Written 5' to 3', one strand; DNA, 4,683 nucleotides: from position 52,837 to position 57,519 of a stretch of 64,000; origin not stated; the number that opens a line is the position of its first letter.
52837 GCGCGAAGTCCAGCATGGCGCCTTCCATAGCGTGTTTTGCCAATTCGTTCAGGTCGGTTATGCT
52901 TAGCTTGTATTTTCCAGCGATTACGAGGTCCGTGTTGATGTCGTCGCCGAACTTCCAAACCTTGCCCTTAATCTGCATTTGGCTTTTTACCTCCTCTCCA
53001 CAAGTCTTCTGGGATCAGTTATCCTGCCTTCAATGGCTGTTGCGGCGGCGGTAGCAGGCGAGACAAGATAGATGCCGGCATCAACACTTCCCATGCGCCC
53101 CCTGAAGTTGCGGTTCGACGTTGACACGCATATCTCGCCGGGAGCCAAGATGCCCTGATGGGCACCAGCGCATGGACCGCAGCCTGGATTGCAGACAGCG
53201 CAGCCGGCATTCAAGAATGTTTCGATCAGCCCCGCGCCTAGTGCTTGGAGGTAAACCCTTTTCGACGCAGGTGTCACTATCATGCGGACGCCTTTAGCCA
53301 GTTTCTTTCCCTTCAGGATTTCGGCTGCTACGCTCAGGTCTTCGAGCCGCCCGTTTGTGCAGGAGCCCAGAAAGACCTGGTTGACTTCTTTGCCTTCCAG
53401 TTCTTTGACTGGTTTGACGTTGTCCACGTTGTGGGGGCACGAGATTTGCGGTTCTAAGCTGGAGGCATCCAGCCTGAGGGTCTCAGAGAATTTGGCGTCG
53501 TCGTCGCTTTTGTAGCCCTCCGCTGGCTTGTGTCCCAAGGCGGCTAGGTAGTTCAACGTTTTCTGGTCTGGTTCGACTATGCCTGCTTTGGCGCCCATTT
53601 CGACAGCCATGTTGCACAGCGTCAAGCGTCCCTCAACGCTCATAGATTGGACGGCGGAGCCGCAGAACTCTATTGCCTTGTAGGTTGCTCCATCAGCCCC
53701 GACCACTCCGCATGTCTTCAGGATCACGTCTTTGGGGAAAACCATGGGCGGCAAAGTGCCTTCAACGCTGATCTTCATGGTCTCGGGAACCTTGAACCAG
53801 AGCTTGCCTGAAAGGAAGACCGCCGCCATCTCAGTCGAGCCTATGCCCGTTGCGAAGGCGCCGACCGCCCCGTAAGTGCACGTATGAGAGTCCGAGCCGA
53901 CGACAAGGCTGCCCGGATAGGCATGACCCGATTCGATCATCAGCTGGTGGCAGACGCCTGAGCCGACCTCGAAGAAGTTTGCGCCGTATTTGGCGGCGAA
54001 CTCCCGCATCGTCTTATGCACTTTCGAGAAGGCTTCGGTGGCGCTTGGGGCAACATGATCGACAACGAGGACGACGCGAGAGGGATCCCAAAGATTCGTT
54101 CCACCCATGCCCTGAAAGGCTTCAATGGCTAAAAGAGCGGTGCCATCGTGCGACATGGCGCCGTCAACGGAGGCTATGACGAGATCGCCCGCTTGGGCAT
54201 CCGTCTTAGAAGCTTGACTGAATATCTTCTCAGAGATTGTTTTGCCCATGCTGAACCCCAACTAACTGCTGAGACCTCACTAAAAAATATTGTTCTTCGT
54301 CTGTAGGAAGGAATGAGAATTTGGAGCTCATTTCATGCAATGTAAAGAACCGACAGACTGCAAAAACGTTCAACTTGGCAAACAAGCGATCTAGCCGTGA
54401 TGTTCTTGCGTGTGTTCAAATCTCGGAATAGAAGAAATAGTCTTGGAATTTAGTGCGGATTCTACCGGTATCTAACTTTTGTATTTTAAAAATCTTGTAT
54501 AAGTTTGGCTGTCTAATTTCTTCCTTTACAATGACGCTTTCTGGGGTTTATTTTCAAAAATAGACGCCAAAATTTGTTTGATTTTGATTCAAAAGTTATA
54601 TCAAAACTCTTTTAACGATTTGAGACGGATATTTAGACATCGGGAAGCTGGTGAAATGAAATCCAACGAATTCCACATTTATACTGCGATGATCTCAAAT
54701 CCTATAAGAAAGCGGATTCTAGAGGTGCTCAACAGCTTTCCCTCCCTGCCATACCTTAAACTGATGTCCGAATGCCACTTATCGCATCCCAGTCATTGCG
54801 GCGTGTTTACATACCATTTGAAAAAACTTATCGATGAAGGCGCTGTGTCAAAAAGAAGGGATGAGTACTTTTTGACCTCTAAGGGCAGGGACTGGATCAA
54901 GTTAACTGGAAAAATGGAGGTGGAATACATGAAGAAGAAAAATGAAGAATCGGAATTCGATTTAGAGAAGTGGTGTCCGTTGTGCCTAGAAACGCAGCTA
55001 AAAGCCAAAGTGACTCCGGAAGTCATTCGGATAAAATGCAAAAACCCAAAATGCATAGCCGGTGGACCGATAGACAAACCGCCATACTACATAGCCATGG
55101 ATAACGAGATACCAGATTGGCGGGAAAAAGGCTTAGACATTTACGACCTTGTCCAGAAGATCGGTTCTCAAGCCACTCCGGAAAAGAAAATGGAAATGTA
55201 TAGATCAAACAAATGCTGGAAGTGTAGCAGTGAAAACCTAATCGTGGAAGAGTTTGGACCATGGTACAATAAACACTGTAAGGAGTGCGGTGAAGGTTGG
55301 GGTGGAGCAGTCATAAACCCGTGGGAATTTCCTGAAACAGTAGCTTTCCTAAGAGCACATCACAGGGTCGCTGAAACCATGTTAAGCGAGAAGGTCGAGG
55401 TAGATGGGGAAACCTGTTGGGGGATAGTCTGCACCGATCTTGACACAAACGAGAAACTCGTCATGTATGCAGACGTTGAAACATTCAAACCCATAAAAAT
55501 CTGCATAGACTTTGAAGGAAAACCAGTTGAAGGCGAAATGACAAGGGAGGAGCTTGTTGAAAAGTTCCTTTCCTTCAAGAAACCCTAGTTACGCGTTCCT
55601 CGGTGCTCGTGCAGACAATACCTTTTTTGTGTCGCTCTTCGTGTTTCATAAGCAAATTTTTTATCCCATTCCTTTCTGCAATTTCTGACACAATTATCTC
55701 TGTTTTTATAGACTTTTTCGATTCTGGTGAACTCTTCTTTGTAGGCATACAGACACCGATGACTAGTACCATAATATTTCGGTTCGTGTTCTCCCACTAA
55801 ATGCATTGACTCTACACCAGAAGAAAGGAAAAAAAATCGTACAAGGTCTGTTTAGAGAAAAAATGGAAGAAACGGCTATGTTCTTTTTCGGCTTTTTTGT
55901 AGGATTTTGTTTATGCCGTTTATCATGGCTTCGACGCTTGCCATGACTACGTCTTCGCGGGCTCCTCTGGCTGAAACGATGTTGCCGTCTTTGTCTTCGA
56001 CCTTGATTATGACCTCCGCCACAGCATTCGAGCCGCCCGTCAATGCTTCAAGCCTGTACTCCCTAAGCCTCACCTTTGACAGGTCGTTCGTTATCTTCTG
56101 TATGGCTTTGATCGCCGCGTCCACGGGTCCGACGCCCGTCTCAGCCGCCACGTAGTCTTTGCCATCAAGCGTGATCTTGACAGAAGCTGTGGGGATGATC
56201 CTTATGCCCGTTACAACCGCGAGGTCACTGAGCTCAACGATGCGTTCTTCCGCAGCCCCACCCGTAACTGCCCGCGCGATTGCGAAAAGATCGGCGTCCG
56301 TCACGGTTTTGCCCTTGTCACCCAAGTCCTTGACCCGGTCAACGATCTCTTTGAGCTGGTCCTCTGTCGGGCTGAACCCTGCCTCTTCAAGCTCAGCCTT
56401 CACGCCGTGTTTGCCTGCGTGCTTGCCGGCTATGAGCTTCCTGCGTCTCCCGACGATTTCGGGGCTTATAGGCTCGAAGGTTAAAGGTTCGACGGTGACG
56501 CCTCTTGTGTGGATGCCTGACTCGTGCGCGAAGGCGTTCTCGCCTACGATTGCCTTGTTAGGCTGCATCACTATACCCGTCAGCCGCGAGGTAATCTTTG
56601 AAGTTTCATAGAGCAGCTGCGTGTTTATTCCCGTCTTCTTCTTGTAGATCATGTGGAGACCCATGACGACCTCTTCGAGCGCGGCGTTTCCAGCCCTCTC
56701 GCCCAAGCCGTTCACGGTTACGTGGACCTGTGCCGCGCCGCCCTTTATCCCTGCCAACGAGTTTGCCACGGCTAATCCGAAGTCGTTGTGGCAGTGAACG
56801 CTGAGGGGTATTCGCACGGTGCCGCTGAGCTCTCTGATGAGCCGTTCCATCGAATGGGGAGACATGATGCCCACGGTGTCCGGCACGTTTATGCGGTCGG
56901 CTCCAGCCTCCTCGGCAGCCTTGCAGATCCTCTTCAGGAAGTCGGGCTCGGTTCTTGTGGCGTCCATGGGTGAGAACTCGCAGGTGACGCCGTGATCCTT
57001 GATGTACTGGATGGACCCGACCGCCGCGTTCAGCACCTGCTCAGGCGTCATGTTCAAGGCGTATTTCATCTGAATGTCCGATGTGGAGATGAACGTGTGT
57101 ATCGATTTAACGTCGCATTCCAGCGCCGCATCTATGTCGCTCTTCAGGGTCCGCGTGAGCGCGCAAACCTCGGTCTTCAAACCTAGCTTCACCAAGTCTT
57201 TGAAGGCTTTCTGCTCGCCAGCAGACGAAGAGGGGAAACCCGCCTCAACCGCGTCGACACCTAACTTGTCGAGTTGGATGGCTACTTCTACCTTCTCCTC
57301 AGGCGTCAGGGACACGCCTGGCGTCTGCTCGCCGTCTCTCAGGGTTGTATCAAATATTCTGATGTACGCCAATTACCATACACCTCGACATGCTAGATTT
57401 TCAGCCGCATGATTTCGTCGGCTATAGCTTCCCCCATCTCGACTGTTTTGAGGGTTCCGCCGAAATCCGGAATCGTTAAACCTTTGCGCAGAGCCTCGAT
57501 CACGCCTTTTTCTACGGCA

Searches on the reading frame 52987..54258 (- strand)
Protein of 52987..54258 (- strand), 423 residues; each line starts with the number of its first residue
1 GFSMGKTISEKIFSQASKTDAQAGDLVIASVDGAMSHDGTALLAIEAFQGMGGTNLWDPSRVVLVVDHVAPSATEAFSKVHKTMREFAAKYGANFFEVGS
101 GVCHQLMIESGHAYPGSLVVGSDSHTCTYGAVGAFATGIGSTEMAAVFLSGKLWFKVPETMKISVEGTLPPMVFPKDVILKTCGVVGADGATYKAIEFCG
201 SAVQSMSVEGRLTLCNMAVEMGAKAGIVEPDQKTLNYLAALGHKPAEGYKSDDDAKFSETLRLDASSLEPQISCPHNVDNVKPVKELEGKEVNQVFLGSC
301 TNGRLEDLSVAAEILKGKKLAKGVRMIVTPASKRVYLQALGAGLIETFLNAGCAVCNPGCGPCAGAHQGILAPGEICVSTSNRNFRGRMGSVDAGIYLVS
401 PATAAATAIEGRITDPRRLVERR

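Call 70: search_protein_families(library=pfam, proteins=[window:52987-54258:-], max_evalue=0.001)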
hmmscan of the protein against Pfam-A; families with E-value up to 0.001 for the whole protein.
window:52987-54258:- (423 aa): 1 family
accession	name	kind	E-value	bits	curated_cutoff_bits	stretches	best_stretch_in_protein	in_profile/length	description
PF00330.25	Aconitase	-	5.9e-112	375.4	28.7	1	10-411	1-463/463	Aconitase family (aconitate hydratase)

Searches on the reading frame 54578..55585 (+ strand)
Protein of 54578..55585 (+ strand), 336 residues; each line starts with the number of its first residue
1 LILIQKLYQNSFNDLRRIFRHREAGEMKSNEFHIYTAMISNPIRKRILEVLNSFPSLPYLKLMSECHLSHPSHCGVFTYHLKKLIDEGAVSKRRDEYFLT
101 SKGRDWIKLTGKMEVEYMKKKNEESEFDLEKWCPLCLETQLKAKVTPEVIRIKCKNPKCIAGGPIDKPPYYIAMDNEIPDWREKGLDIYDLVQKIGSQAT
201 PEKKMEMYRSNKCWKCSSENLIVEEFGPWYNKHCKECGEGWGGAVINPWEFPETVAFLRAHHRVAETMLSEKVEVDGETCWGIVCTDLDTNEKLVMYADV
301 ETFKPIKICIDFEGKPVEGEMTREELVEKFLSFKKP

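Call 70: search_protein_families(library=pfam, proteins=[window:54578-55585:+], max_evalue=0.001)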
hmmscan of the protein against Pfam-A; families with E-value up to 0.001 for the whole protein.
window:54578-55585:+ (336 aa): 1 family
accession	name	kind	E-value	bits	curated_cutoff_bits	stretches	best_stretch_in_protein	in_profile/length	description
PF24038.1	DUF7347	-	7.7e-06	26.5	27.6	1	37-105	6-72/77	Domain of unknown function (DUF7347)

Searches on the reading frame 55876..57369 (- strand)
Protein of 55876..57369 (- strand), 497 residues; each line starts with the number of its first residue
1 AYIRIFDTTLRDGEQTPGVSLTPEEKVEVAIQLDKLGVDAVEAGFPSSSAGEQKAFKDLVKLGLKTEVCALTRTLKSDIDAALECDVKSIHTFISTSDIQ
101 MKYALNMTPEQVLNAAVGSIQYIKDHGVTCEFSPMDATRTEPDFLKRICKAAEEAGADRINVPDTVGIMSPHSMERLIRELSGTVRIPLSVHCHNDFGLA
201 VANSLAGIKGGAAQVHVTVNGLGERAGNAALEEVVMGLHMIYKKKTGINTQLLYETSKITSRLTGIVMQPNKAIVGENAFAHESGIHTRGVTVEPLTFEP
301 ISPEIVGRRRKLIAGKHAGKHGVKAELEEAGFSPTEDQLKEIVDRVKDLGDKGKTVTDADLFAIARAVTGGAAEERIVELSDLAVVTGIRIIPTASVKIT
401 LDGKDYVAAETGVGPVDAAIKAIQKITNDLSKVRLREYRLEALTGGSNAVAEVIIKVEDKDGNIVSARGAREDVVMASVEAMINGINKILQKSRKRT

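Call 16: search_protein_families(library=pfam, proteins=[window:55876-57369:-], max_evalue=0.001)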
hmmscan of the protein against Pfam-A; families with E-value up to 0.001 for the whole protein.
window:55876-57369:- (497 aa): 3 families
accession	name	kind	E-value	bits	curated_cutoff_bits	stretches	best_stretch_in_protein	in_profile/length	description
PF00682.25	HMGL-like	-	3.7e-88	295.7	29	1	3-258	2-258/260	HMGL-like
PF08502.15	LeuA_dimer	-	1.6e-35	122.3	24.9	1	356-490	2-131/131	LeuA allosteric (dimerisation) domain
PF22617.1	HCS_D2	-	2.8e-25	88.9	27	1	274-354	1-82/82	Homocitrate synthase post-HMGL domain-like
